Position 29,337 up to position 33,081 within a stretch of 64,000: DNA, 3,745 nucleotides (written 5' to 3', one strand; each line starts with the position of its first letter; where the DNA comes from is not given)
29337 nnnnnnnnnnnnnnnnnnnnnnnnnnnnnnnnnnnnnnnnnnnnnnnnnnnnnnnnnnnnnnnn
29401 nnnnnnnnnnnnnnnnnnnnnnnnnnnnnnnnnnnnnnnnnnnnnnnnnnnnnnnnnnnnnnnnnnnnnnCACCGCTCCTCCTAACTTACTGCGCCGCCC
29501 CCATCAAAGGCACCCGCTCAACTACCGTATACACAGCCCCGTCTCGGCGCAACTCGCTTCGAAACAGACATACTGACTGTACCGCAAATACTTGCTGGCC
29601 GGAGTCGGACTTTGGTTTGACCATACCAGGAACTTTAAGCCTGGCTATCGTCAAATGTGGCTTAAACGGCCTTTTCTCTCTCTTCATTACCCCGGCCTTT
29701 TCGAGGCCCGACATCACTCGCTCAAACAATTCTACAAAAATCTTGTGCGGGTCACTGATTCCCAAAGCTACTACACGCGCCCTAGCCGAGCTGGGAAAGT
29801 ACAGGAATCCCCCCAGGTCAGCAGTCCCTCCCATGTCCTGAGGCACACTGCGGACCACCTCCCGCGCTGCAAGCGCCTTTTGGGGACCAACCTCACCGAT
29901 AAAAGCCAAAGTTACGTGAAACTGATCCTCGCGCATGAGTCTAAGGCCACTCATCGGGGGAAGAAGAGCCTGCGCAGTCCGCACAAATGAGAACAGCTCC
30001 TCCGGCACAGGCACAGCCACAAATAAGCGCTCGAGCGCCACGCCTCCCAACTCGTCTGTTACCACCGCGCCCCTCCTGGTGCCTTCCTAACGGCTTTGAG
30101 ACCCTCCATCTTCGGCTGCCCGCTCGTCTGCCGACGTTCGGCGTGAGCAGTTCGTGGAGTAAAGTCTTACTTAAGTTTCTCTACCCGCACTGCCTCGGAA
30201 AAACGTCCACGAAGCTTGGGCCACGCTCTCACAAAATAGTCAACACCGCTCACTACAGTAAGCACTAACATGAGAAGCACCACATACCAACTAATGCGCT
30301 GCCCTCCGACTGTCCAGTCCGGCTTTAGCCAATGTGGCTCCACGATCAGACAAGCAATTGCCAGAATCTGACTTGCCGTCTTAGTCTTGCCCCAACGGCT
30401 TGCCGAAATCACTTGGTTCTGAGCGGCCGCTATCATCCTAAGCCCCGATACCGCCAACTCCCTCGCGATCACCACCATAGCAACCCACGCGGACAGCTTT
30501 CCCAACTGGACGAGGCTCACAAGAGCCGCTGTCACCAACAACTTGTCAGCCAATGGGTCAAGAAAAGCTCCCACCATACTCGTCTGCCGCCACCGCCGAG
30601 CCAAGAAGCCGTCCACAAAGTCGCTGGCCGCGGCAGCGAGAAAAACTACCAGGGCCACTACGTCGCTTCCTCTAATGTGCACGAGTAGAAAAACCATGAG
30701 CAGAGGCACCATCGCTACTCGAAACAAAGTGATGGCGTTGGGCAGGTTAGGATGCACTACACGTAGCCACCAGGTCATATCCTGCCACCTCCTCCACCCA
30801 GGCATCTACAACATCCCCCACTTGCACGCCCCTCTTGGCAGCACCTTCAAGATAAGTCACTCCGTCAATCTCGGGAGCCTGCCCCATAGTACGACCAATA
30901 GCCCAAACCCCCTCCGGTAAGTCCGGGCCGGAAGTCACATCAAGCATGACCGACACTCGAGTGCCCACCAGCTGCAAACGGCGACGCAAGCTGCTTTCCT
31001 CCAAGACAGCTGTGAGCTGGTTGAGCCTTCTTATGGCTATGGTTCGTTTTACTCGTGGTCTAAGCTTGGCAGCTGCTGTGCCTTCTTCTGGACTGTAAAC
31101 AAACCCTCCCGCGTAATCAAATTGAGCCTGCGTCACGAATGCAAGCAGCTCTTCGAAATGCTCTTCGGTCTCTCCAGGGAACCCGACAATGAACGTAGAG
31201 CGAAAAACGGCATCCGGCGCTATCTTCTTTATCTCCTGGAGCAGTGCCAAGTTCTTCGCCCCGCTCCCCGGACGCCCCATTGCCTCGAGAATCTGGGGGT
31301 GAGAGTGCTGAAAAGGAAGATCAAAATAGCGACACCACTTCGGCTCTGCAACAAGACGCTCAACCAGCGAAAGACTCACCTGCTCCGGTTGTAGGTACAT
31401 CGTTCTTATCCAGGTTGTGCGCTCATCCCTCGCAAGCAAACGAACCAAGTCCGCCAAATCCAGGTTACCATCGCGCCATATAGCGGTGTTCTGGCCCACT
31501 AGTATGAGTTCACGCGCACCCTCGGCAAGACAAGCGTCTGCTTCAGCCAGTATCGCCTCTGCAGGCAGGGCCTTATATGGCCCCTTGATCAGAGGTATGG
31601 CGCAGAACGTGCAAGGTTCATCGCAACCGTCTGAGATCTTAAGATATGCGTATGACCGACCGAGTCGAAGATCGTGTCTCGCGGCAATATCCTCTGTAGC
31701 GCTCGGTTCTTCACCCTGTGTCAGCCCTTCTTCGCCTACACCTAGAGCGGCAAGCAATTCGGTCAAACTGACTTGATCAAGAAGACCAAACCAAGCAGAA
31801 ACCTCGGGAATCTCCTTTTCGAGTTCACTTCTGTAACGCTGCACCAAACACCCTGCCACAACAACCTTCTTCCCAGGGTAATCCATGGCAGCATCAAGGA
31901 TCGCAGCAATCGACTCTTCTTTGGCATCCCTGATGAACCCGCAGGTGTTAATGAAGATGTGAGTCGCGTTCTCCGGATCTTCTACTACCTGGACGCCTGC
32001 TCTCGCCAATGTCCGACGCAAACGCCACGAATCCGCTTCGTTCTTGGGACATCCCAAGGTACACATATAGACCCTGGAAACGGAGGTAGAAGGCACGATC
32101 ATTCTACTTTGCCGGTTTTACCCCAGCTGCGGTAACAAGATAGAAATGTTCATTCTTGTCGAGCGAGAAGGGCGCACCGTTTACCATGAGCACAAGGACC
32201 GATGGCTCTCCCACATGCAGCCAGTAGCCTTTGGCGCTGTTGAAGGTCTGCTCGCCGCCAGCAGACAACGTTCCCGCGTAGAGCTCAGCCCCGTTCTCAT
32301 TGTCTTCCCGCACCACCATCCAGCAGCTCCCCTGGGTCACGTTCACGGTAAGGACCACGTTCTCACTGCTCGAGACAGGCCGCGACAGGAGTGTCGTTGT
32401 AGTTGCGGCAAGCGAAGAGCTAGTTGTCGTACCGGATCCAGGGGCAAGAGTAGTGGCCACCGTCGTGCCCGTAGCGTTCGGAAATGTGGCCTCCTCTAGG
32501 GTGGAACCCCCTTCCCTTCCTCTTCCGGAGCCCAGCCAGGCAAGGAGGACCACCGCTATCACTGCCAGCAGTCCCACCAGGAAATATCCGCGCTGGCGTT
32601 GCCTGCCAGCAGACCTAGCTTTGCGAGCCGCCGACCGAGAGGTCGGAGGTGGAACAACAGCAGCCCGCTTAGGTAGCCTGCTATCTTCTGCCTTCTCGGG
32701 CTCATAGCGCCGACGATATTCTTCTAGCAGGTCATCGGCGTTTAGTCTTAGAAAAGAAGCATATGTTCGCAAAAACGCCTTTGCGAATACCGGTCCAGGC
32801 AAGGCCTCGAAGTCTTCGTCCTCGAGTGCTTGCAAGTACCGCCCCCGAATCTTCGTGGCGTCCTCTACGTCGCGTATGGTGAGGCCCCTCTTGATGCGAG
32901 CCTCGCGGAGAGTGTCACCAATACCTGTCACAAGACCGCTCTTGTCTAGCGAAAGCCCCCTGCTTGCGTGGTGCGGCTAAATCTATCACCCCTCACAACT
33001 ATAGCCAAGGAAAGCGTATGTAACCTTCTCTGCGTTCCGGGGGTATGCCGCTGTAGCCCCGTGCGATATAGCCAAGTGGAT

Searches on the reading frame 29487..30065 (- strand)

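Call 53: search_protein_families(library=ncbifam, proteins=[window:29487-30065:-], max_evalue=0.00001)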
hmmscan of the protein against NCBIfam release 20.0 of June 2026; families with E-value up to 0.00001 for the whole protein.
window:29487-30065:- (192 aa): 2 families
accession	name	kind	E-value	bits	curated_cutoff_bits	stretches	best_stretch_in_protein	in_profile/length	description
TIGR02258.1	2_5_ligase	equivalog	2.2e-30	105.9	65.7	1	13-187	2-180/180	RNA 2',3'-cyclic phosphodiesterase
NF011704.0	PRK15124.1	equivalog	1.2e-14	54.7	184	1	12-188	5-175/176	RNA 2',3'-cyclic phosphodiesterase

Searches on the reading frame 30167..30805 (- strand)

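Call 53: search_protein_families(library=ncbifam, proteins=[window:30167-30805:-], max_evalue=0.00001)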
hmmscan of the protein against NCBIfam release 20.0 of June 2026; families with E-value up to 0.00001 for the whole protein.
window:30167-30805:- (212 aa): 5 families
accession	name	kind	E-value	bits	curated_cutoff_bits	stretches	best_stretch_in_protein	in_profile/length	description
TIGR00560.1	pgsA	equivalog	1.2e-47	162.8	109.1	1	20-197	2-179/183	CDP-diacylglycerol--glycerol-3-phosphate 3-phosphatidyltransferase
NF008090.0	PRK10832.1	equivalog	2.3e-29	102.8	304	1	20-198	4-179/182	CDP-diacylglycerol--glycerol-3-phosphate 3-phosphatidyltransferase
NF053678.1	ClpnSynClsA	equivalog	1.9e-23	83.6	240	1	20-194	4-175/180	cardiolipin synthase ClsA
NF040950.1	archin_ph_syn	equivalog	6.3e-13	49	180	1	22-196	26-189/191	archaetidylinositol phosphate synthase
TIGR04217.1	archae_ser_T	exception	6e-10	39.2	200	1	21-200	9-173/221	archaetidylserine synthase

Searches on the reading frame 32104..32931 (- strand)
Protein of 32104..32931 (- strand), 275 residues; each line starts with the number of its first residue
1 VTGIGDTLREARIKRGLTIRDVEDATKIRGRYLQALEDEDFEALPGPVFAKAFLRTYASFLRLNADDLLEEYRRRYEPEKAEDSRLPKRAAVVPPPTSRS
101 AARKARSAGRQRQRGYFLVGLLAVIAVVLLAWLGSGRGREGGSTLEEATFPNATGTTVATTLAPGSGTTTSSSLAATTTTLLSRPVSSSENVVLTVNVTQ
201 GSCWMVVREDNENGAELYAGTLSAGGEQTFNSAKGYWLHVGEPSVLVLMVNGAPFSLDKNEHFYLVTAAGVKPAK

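Call 53: search_protein_families(library=ncbifam, proteins=[window:32104-32931:-], max_evalue=0.00001)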
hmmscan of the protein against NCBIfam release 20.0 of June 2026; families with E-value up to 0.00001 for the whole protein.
window:32104-32931:- (275 aa): 2 families
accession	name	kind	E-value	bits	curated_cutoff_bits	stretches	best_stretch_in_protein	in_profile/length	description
NF041534.1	rodZ_Strepcoccus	equivalog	3.7e-19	69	375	1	3-73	5-75/275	cytoskeleton protein RodZ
NF008109.0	PRK10856.1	equivalog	1.9e-11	44.3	208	1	156-258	220-317/334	cytoskeleton protein RodZ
